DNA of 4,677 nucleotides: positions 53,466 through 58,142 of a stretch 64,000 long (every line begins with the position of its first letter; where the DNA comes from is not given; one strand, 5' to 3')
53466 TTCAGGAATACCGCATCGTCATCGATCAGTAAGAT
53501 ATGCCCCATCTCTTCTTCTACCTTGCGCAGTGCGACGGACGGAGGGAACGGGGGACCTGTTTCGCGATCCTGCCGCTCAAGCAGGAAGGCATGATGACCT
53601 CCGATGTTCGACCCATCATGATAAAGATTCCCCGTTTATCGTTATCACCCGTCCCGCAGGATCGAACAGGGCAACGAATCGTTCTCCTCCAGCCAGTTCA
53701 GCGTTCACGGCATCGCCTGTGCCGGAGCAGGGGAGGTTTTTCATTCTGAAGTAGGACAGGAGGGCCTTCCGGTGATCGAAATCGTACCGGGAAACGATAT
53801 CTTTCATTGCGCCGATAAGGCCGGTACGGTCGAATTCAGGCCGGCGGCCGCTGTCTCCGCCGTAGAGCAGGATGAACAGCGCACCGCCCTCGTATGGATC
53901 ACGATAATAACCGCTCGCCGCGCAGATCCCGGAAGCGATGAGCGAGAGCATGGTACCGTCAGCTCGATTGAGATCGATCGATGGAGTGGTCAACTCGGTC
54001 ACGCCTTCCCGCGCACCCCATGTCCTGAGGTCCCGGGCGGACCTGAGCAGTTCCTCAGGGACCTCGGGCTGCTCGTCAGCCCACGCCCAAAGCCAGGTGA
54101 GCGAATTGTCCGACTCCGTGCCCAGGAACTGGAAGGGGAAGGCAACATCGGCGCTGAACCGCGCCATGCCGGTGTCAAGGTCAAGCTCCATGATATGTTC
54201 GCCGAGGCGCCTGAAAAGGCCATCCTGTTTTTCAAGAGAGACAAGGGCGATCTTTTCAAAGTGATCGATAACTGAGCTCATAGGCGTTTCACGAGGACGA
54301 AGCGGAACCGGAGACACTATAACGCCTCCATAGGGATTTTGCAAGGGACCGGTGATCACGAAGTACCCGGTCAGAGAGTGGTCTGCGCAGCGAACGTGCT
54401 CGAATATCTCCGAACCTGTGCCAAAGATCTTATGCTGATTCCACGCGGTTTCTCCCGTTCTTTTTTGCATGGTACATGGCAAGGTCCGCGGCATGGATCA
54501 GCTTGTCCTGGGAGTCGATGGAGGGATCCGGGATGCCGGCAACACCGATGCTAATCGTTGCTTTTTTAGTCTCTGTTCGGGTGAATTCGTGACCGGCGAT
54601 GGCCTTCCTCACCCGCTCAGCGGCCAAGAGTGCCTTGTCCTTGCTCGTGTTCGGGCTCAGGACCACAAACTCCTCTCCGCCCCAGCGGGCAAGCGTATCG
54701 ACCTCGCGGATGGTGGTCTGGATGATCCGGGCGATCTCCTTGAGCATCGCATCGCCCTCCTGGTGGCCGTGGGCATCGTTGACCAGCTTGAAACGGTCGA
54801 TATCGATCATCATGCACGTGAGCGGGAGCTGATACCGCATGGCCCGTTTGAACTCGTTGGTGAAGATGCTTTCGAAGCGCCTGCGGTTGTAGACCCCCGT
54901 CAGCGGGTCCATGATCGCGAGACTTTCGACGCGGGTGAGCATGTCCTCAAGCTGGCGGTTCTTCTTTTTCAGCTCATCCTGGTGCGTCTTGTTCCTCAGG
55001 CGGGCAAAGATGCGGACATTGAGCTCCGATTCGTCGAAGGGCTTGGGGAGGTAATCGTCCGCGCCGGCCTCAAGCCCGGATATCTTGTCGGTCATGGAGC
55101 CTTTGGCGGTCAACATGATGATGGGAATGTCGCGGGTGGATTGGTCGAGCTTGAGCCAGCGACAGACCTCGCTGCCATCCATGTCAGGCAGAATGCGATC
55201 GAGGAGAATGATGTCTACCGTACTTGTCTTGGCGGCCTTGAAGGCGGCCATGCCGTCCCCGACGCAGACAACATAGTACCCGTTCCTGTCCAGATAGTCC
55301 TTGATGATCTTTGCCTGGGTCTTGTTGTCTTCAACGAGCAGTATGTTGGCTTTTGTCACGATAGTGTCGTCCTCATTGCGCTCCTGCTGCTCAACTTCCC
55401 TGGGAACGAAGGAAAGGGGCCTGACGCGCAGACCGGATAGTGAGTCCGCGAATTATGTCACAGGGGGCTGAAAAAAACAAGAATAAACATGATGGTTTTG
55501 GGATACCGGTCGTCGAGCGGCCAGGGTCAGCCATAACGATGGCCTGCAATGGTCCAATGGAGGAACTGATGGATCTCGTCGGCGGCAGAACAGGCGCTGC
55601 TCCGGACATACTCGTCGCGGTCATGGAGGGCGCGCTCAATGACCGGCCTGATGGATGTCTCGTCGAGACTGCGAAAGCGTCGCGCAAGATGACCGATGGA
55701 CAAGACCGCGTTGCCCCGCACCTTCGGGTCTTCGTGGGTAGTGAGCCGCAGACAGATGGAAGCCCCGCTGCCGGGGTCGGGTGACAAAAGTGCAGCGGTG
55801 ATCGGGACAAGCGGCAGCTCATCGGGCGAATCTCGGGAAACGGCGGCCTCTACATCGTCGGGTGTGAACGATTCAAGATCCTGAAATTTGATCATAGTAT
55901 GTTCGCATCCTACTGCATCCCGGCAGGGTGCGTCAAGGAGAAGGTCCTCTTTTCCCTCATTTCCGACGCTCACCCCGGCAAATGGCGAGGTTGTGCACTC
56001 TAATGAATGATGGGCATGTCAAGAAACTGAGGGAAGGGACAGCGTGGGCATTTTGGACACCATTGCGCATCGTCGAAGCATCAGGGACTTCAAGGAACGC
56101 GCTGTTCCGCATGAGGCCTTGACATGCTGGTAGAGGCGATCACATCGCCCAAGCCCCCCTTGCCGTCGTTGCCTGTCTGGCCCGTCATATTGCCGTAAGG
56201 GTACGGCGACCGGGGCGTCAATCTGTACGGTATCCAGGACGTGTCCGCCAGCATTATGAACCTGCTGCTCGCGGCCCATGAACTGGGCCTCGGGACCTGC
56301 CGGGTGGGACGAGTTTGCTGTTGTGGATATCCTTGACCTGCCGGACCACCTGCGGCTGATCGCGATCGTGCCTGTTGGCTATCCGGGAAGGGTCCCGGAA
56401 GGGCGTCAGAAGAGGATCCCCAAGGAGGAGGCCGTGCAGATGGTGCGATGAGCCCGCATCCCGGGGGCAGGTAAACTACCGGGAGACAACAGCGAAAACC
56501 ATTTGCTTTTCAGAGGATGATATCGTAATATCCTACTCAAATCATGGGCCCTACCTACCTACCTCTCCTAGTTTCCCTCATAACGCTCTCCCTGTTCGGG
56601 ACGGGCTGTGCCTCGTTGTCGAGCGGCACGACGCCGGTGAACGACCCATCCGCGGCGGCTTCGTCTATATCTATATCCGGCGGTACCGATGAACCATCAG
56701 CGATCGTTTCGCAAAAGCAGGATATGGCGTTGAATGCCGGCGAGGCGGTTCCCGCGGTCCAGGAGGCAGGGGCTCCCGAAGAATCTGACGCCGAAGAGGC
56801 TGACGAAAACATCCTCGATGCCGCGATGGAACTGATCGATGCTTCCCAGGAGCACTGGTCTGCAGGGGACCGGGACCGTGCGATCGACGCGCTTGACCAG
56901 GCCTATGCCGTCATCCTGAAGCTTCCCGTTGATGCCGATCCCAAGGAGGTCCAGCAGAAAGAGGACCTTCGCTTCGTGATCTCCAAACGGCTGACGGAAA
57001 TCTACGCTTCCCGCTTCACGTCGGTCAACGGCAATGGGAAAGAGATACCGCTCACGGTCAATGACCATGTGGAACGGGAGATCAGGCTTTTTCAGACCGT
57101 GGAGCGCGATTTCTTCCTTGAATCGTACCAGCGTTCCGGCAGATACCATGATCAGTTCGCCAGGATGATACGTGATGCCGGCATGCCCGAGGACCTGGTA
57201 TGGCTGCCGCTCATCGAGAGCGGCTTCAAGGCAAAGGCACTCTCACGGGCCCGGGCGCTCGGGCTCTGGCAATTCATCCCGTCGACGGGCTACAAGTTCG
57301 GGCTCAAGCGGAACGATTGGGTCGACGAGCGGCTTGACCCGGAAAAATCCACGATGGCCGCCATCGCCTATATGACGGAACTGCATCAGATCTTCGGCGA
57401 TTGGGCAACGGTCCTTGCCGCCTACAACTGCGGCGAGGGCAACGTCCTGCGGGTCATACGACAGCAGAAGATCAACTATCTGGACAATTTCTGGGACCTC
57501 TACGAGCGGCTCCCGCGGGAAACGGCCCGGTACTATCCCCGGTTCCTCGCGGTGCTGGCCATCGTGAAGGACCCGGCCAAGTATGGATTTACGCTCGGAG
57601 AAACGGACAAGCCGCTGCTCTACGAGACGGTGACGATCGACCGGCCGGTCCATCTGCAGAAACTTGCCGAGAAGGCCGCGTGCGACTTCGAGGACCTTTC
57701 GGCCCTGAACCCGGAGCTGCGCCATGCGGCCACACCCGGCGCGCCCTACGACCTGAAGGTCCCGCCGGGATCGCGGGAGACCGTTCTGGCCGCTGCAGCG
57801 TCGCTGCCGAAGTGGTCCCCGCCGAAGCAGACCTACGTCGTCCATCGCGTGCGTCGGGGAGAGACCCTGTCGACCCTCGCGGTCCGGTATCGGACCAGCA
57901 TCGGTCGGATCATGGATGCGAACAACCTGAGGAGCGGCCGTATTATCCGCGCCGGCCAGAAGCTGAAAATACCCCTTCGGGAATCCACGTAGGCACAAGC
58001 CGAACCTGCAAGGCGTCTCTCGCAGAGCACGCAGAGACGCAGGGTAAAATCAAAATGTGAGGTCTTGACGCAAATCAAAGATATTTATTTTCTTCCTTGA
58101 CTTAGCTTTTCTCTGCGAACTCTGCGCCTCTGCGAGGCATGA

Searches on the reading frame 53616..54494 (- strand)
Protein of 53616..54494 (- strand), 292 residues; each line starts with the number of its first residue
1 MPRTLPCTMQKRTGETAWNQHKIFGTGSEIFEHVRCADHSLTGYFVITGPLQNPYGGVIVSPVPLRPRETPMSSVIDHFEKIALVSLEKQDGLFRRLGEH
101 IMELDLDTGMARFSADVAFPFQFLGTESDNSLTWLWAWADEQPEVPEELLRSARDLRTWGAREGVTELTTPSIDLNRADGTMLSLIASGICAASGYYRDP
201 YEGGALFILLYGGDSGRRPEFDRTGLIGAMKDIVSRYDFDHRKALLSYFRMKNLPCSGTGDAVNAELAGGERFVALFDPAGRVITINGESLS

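Call 84: search_protein_families(library=pfam, proteins=[window:53616-54494:-], max_evalue=0.00001)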
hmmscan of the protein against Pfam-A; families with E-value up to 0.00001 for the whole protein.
window:53616-54494:- (292 aa): 1 family
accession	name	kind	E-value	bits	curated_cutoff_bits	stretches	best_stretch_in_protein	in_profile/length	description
PF21813.2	DUF6882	-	7e-28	97.7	23.9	1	79-210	4-139/142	Family of unknown function (DUF6882)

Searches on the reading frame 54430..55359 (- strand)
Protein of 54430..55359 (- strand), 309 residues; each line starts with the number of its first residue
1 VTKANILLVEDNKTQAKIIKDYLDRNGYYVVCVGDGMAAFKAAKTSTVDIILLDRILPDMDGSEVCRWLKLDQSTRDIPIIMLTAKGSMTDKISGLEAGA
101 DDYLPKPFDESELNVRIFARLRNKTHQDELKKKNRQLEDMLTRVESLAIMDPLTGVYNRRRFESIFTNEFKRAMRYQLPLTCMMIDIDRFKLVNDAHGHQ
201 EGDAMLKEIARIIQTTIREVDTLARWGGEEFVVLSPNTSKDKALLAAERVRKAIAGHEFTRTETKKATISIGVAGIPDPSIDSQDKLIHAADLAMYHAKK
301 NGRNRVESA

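Call 84: search_protein_families(library=pfam, proteins=[window:54430-55359:-], max_evalue=0.00001)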
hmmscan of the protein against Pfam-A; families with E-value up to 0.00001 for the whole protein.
window:54430-55359:- (309 aa): 2 families
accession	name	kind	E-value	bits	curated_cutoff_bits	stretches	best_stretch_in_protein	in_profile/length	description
PF00990.26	GGDEF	-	8.2e-49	165.9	23.8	1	148-305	1-161/161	Diguanylate cyclase, GGDEF domain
PF00072.30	Response_reg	-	1.6e-27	96.3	30.2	1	6-117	1-110/111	Response regulator receiver domain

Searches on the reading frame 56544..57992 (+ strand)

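Call 84: search_protein_families(library=pfam, proteins=[window:56544-57992:+], max_evalue=0.00001)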
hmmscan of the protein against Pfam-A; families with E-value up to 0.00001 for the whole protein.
window:56544-57992:+ (482 aa): 2 families
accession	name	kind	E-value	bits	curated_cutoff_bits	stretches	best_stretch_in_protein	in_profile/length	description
PF01464.25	SLT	-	1.6e-26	92.6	21.3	1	213-309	12-109/117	Transglycosylase SLT domain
PF01476.26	LysM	-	6.7e-15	55.2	20.9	1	434-477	1-43/43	LysM domain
